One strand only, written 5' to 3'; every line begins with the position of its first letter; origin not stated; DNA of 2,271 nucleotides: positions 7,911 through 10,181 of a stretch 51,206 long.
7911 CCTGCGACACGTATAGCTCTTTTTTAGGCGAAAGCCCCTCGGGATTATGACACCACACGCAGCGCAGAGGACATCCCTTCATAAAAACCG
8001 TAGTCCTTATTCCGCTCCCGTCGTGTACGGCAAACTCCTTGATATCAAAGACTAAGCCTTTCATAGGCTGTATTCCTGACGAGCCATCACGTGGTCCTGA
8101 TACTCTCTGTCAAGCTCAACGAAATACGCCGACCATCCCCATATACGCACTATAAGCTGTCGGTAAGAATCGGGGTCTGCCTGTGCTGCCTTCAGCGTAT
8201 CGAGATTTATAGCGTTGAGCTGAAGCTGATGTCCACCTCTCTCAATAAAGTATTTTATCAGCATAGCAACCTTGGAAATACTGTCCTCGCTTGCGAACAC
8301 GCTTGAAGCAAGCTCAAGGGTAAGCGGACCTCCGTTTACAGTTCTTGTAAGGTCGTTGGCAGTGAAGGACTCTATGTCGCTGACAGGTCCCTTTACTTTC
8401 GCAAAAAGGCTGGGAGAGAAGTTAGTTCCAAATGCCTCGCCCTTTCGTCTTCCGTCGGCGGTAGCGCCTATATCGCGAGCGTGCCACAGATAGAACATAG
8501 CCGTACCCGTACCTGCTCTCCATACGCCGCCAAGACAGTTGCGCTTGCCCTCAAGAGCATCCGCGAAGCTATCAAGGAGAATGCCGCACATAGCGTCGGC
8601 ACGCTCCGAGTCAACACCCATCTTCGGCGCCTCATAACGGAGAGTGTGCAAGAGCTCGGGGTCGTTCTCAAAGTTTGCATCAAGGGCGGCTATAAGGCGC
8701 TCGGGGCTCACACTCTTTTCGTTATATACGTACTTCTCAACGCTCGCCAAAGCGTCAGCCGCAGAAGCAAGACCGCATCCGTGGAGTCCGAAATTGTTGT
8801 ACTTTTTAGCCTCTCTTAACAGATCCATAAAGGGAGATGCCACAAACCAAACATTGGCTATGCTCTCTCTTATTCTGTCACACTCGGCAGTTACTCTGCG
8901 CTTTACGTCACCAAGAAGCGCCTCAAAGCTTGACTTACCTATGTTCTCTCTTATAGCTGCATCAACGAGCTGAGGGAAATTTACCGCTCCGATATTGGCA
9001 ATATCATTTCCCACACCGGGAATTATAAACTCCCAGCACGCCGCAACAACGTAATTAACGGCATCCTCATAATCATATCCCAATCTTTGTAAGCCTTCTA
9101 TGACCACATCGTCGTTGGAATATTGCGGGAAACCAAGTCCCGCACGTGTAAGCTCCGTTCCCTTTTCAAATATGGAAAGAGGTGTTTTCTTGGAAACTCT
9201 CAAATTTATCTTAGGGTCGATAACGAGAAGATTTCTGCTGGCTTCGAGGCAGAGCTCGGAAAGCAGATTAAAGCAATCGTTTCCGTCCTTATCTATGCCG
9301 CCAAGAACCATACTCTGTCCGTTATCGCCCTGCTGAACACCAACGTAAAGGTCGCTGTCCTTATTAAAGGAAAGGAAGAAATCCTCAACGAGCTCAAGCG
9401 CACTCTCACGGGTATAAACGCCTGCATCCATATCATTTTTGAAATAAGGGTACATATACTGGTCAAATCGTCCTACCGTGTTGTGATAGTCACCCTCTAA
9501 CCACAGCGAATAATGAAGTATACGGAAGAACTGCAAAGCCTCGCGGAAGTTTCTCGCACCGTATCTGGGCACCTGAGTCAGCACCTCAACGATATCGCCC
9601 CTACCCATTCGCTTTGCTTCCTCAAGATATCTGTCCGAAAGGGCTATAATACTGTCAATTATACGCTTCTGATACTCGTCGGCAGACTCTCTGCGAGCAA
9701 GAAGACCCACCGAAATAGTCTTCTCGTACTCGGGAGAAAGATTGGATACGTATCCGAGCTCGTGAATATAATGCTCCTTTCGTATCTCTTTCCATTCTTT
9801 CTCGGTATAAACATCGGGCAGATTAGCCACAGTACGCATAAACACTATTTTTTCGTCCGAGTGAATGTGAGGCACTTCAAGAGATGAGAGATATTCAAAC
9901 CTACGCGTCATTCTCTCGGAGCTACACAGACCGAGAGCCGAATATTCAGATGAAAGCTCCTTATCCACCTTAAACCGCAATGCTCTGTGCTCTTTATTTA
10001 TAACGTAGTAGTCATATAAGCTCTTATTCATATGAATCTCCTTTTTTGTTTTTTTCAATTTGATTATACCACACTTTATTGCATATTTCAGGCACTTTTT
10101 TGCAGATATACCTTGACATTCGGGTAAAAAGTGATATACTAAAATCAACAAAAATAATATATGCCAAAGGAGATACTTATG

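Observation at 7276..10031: Compact, motif-divergent glycyl radical enzyme (656 aa) translationally coupled to its activase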

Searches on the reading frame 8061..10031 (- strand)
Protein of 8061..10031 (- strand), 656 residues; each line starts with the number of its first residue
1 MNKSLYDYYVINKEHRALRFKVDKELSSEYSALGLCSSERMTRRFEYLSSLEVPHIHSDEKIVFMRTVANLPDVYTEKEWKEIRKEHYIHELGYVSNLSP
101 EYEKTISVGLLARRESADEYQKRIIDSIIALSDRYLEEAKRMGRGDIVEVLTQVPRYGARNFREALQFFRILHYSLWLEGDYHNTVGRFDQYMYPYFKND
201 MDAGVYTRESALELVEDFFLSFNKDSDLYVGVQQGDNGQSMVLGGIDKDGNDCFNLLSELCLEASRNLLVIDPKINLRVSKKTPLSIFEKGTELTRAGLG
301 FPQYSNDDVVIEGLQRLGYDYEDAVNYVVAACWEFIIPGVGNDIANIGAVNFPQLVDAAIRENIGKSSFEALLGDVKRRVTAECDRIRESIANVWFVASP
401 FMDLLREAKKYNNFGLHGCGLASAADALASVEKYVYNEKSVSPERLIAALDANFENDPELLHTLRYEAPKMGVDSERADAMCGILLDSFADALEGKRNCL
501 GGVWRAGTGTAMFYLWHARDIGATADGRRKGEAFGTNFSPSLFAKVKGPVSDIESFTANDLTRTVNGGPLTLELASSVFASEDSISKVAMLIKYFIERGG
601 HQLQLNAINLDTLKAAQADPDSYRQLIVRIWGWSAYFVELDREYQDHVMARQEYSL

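Call 3: search_protein_families(library=pfam, proteins=[window:8061-10031:-], max_evalue=0.01)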
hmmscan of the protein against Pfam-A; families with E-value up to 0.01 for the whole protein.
window:8061-10031:- (656 aa): 2 families
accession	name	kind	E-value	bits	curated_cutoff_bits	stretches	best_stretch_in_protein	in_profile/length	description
PF02901.20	PFL-like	-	4.1e-74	250.8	24.3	2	75-373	133-470/647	Pyruvate formate lyase-like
PF01228.26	Gly_radical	-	3.4e-16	60.1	22.2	1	537-638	4-106/106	Glycine radical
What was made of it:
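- On Glycyl radical enzyme superfamily (PFL-like branch): PF02901 E 4e-74 and PF01228 E 3e-16 (call 3)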

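Call 4: search_protein_families(library=ncbifam, proteins=[window:8061-10031:-], max_evalue=0.01)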
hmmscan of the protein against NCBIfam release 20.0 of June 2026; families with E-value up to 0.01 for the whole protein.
window:8061-10031:- (656 aa): 12 families
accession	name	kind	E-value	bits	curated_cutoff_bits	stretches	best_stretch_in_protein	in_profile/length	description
TIGR01774.1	PFL2-3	subfamily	1.6e-81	274.7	678.2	2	407-655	534-785/786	formate C-acetyltransferase/glycerol dehydratase family glycyl radical enzyme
NF043068.1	glycl_HYPD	equivalog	3.6e-76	256.8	1100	2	408-655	537-783/784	trans-4-hydroxy-L-proline dehydratase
NF048009.1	SfplDhtHpfGKleb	equivalog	6.7e-70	236.2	1000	2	111-361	229-486/824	(2S)-3-sulfopropanediol dehydratase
NF048011.1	SfplDhtHpsGDes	equivalog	3.8e-64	217.3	1000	2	419-654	583-819/821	(2S)-3-sulfopropanediol dehydratase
NF007437.0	PRK09983.1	equivalog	7.7e-63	212.8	1109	1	143-655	225-764/765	formate C-acetyltransferase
TIGR04394.1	choline_CutC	equivalog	3.8e-58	197.7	1050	2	119-335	213-435/789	choline trimethylamine-lyase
NF033718.1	indole_decarb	equivalog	2.9e-53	181.3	1100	2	143-364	292-523/868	indoleacetate decarboxylase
NF033715.1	glycyl_HPDL_Lrg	equivalog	2.8e-46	157.8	1150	2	134-334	299-509/901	4-hydroxyphenylacetate decarboxylase large subunit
TIGR01255.1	pyr_form_ly_1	equivalog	1.2e-15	57.1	994.2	1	407-651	500-738/744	formate C-acetyltransferase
NF038360.1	rad_fix_GrcA3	exception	6.7e-14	51.7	158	1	582-651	3-72/78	autonomous glycyl radical cofactor GrcA3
NF008341.1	PRK11127.1-1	equivalog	6.8e-08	32.4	145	1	600-651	23-74/80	autonomous glycyl radical cofactor GrcA2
TIGR04365.1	spare_glycyl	equivalog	9.4e-07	29.1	170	1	598-651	67-120/126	autonomous glycyl radical cofactor GrcA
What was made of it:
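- On B12-independent glycerol dehydratase / TIGR01774 (PFL2-3) subfamily: 274.7 bits vs 678.2 (call 4)
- TIGR01774 scores 275 against a cut-off of 678 (call 4). TIGR01255 scores 57 bits against a cut-off of 994 (call 4).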

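Call 5: search_solved_structures(query=window:8061-10031:-, max_evalue=0.001, show_alignments=2)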
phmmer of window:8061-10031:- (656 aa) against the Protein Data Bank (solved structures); distinct sequences matched with E-value up to 0.001: 34.
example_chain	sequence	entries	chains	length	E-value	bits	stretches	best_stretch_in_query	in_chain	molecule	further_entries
1r8w_A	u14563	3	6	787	1.6e-63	218.4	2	409-654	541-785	glycerol dehydratase | B12-independent glycerol dehydratase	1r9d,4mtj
8yjo_A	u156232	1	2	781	5.9e-57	196.7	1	147-654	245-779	Probable dehydratase PflD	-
6vxc_A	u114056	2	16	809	6.1e-57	196.7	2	403-654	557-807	Trans-4-hydroxy-L-proline dehydratase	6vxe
5i2a_A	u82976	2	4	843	3.2e-56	194.3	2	120-340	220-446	Diol-dehydratase | Diol dehydratase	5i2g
2f3o_A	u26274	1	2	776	4.4e-55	190.5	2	402-651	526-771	pyruvate formate-lyase 2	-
9f3w_A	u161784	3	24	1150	4.7e-52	180.5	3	119-340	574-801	Choline trimethylamine-lyase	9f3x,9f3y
9rco_A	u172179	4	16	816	2.6e-51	178.1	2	145-338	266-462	Glycyl radical protein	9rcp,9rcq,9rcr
8id1_A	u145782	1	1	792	5.7e-49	170.4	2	124-357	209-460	Formate C-acetyltransferase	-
8id0_A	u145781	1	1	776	3.3e-48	167.8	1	157-656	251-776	formate C-acetyltransferase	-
7vua_A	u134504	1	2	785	5e-48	167.2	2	416-651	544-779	HplG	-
7kq3_A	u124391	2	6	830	9.4e-48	166.3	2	413-652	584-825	Isethionate sulfite-lyase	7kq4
5faw_A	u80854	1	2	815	2.9e-47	164.7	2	115-360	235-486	Choline trimethylamine-lyase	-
9ht9_A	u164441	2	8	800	6.1e-47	163.6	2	415-651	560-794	Choline trimethylamine-lyase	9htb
9r0v_A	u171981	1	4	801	6.2e-47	163.6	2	415-651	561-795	Choline trimethylamine-lyase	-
6vue_A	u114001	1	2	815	6.6e-47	163.5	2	415-651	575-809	Choline trimethylamine-lyase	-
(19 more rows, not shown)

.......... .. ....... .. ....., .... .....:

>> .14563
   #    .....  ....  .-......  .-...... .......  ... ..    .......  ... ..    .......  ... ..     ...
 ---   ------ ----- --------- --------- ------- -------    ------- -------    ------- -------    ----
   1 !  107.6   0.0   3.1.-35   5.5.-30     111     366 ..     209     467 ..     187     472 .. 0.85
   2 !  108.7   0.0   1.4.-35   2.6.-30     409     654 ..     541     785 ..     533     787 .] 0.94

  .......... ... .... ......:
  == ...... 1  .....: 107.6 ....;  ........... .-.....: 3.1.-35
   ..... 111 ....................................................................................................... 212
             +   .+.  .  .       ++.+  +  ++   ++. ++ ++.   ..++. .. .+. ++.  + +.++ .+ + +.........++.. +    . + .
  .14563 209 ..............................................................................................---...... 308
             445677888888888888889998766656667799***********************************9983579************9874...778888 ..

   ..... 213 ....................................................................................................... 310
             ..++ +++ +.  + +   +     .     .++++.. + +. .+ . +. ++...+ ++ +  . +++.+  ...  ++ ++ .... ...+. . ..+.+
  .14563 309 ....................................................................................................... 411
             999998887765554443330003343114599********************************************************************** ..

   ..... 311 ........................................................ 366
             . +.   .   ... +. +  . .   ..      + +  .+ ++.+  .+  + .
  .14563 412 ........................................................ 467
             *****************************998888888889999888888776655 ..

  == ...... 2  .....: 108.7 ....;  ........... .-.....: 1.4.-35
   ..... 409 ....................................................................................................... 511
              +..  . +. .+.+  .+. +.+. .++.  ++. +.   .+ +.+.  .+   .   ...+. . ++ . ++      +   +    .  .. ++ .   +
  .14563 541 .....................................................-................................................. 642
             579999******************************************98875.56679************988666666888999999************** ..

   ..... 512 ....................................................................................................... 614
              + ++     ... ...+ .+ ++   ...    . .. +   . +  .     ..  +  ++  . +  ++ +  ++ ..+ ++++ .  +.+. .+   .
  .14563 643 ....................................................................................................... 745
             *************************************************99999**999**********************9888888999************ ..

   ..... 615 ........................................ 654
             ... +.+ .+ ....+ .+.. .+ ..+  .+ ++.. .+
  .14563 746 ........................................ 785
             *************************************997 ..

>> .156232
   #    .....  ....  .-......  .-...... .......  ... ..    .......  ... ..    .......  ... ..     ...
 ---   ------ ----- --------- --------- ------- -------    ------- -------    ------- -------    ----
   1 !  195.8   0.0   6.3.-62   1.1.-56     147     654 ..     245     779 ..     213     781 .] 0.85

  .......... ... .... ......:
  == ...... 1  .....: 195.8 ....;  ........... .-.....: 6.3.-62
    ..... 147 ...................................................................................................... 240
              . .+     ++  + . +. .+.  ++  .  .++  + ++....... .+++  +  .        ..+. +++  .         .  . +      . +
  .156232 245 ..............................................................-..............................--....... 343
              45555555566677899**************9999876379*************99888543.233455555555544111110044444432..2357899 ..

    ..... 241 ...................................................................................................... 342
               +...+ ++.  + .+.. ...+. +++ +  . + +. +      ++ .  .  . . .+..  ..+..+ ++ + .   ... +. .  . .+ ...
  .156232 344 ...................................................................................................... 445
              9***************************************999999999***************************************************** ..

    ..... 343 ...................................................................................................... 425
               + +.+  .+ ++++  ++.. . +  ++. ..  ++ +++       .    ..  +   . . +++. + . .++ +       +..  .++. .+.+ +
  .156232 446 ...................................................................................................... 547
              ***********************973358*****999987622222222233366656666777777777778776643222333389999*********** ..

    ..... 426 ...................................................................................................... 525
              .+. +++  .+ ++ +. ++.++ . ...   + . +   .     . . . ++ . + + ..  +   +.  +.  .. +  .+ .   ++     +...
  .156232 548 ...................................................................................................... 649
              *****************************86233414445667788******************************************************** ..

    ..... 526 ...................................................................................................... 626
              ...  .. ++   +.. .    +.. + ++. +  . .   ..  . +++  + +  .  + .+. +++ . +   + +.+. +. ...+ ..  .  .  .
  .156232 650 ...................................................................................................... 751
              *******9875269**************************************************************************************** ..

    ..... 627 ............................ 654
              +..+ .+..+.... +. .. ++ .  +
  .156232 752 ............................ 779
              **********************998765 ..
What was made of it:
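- PFL structures are the weakest full-length GRE hits (E 1e-15, call 5).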
